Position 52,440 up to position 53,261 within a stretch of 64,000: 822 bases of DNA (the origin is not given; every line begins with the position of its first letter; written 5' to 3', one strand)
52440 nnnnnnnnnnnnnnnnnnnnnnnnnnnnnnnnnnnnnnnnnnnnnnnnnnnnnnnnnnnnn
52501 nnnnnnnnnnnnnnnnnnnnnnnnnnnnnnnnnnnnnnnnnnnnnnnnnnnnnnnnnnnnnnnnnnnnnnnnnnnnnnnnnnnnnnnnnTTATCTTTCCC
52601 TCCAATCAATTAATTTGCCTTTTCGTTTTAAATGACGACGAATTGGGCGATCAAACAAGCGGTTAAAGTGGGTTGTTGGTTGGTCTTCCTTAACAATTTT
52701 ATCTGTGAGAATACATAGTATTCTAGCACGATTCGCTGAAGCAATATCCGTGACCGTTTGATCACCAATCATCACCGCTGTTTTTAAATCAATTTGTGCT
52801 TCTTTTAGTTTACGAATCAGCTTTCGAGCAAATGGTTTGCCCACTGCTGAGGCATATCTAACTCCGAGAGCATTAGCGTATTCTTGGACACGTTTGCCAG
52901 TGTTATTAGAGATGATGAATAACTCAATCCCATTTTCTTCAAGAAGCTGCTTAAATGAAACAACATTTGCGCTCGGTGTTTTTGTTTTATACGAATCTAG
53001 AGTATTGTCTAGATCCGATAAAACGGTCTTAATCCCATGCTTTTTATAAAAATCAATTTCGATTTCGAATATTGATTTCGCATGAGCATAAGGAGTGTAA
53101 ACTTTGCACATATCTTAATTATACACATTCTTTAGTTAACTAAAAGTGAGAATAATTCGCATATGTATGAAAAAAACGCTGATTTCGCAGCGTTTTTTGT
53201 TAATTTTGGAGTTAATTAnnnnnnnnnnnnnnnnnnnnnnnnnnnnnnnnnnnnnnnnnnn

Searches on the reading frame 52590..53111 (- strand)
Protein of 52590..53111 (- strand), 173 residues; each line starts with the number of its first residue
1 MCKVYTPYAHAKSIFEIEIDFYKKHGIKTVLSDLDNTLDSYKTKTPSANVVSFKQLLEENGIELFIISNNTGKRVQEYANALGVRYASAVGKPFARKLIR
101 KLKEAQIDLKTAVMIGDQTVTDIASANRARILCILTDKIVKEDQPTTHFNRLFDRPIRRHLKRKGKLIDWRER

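Call 67: search_protein_families(library=pfam, proteins=[window:52590-53111:-], max_evalue=0.00001)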
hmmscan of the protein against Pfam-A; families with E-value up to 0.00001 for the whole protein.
window:52590-53111:- (173 aa): 4 families
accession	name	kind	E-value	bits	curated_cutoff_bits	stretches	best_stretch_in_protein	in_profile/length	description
PF00702.32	Hydrolase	-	1.7e-09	38.8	26.4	1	15-129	68-190/191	haloacid dehalogenase-like hydrolase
PF13419.12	HAD_2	-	1.2e-08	35.7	23.8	1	26-134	61-176/178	Haloacid dehalogenase-like hydrolase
PF09419.16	PGP_phosphatase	-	9.8e-08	32.2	20.4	1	6-133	18-161/168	Mitochondrial PGP phosphatase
PF13242.12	Hydrolase_like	-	4.8e-07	30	22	1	90-136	2-48/75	HAD-hyrolase-like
